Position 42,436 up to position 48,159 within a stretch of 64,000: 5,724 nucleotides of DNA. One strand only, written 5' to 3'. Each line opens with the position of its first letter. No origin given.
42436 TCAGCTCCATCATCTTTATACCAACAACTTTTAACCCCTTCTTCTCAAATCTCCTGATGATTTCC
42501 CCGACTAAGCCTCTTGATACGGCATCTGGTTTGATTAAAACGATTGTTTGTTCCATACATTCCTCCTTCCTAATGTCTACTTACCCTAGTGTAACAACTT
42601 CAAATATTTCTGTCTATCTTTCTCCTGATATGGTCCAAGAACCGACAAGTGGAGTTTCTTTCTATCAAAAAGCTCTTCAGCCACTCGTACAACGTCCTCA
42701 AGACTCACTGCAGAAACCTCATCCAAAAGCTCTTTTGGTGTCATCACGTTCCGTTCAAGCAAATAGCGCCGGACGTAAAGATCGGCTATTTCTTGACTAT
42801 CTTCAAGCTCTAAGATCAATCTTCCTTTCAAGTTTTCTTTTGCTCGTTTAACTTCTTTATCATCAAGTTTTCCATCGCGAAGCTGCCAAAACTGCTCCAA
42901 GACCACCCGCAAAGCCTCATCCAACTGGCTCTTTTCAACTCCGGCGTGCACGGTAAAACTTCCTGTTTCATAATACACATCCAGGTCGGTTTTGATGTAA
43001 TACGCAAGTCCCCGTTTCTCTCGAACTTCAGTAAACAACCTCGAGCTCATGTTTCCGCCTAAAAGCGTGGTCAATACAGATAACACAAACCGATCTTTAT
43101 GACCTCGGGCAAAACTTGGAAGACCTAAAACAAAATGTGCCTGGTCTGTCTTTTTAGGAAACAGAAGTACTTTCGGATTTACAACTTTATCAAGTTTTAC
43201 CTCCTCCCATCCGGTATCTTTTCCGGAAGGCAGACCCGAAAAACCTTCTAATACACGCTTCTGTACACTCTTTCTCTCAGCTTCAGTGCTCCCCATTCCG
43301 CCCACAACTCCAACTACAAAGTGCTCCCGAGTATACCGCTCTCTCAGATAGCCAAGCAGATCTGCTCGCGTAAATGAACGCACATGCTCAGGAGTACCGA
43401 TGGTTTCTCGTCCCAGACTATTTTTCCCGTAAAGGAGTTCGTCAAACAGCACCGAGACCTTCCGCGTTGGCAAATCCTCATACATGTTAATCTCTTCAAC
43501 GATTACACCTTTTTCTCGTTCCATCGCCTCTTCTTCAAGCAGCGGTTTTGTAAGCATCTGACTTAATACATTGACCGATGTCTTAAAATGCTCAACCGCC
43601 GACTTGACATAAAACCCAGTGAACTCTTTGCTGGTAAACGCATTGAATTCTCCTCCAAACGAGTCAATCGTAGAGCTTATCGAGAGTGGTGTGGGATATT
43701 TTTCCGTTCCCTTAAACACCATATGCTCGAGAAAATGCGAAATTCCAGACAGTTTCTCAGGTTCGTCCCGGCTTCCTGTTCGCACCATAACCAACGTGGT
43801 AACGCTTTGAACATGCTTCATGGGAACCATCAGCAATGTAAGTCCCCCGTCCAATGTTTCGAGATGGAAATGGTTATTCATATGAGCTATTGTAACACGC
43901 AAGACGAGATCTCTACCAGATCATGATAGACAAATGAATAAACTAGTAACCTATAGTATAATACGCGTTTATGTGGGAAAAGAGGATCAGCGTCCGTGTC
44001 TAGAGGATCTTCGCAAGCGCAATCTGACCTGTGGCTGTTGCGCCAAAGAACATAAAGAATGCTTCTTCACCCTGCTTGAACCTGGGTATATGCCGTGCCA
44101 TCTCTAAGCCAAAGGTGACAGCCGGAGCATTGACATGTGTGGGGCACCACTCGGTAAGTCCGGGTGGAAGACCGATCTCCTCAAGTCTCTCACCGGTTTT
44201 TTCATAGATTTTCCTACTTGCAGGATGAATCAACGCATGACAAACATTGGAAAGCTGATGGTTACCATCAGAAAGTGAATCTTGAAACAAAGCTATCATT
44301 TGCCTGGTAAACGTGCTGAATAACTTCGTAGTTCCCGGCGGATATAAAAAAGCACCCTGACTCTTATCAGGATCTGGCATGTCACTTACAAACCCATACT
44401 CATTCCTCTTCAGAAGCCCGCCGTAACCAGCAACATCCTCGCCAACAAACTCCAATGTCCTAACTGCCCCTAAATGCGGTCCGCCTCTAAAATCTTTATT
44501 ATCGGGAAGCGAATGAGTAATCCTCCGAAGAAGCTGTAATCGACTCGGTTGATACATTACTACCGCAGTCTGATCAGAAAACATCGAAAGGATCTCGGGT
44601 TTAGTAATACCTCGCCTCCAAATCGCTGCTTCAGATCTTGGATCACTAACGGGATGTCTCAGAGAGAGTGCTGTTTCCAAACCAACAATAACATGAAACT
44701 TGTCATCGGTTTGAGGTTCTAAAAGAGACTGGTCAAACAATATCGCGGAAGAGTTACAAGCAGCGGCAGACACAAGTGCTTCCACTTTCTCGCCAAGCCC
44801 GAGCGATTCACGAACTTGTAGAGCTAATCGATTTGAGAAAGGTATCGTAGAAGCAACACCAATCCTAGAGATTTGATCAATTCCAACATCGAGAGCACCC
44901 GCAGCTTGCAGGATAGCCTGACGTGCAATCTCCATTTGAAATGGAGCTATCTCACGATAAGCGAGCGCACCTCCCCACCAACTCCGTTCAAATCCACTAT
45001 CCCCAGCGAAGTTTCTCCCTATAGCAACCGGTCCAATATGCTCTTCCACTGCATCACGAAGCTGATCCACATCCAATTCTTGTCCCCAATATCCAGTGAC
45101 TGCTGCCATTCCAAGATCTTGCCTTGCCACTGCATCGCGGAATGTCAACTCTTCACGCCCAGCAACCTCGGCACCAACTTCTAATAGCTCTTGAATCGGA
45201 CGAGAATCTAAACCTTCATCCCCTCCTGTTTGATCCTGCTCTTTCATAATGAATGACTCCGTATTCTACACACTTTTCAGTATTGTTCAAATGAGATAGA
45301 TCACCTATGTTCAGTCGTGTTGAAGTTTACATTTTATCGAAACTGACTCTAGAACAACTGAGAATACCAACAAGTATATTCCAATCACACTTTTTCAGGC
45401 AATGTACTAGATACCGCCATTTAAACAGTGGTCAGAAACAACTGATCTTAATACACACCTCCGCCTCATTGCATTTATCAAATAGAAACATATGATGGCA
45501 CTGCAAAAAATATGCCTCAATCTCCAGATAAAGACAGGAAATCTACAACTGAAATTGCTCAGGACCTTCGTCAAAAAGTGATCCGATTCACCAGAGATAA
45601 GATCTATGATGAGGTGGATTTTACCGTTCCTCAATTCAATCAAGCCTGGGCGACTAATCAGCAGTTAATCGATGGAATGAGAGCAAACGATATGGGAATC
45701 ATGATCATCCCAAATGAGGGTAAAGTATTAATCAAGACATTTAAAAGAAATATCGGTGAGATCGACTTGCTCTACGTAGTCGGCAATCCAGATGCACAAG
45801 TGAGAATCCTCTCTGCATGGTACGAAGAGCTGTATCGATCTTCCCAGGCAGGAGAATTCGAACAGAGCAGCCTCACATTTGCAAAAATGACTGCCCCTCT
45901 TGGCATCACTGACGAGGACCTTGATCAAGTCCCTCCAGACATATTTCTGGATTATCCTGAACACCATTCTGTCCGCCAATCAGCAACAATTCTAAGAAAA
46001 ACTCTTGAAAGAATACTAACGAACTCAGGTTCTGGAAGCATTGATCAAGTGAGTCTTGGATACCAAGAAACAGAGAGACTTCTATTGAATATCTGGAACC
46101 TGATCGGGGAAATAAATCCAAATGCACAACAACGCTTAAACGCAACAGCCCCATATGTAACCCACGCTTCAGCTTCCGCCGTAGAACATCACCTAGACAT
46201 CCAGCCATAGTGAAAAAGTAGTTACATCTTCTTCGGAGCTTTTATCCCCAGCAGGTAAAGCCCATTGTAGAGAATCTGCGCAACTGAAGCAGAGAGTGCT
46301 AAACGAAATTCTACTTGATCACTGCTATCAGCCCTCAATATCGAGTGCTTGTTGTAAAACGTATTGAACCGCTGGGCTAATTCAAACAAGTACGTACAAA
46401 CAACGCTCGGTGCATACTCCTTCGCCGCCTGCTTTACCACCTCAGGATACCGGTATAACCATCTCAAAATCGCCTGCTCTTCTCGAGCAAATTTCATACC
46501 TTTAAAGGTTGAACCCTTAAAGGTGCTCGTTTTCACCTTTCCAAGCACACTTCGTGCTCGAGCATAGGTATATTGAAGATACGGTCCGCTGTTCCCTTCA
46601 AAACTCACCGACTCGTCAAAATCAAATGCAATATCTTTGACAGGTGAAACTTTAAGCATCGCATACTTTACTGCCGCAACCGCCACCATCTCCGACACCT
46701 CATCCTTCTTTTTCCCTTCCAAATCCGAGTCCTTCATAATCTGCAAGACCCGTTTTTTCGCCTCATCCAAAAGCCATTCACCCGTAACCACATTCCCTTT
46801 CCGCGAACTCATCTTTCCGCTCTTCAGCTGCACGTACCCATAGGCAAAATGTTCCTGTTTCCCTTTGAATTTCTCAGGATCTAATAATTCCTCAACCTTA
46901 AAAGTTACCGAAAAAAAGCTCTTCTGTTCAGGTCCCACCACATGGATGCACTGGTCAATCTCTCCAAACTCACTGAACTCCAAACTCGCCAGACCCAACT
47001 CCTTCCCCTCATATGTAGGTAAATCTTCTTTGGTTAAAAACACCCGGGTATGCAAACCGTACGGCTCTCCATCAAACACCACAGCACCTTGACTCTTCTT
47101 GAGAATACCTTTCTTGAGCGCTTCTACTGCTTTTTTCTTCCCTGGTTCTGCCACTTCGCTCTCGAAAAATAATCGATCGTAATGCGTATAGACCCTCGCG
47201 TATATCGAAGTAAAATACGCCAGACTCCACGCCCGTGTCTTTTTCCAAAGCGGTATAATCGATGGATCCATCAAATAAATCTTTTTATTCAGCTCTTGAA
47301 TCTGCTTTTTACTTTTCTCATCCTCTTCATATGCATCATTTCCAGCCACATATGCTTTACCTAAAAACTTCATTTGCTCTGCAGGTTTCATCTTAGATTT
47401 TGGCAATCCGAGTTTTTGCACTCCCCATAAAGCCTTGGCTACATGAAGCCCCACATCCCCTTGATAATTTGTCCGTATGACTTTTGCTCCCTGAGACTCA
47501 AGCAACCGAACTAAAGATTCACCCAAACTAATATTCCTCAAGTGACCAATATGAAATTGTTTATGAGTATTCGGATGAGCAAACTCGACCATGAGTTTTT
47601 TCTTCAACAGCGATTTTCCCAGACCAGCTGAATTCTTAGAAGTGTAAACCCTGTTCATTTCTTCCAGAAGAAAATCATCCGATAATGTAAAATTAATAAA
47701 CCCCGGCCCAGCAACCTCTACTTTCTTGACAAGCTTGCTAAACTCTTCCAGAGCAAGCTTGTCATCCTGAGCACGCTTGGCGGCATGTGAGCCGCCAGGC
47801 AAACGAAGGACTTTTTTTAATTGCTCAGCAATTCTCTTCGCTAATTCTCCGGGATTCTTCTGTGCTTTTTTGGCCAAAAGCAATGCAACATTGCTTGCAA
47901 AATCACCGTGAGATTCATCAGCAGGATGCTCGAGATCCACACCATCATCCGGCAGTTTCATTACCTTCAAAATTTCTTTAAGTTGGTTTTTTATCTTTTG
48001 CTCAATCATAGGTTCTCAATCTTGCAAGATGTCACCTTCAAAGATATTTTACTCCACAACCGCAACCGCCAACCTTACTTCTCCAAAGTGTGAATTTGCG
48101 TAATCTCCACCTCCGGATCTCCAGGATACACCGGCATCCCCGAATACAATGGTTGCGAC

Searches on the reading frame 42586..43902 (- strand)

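Call 68: search_protein_families(library=pfam, proteins=[window:42586-43902:-], max_evalue=0.0001)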
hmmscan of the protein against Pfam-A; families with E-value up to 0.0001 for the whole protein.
window:42586-43902:- (438 aa): 2 families
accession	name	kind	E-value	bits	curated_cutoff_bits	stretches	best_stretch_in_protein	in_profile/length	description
PF00675.25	Peptidase_M16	-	9.1e-38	129.9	22.3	1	31-170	10-148/149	Insulinase (Peptidase family M16)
PF05193.26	Peptidase_M16_C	-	1.5e-32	113.3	23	1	176-358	1-181/181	Peptidase M16 inactive domain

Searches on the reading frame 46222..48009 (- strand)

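Call 68: search_protein_families(library=pfam, proteins=[window:46222-48009:-], max_evalue=0.0001)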
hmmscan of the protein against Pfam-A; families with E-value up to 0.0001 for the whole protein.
window:46222-48009:- (595 aa): 3 families
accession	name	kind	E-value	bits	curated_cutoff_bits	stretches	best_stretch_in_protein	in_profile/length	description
PF00750.26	tRNA-synt_1d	-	7.7e-39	134.1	23.3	1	132-464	15-349/349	tRNA synthetases class I (R), catalytic domain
PF05746.21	DALR_1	-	2.8e-32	111.7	22.3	1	478-595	1-117/117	DALR anticodon binding domain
PF03485.21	Arg_tRNA_synt_N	-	6.6e-20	72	21.5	1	3-66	4-66/85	Arginyl tRNA synthetase N terminal domain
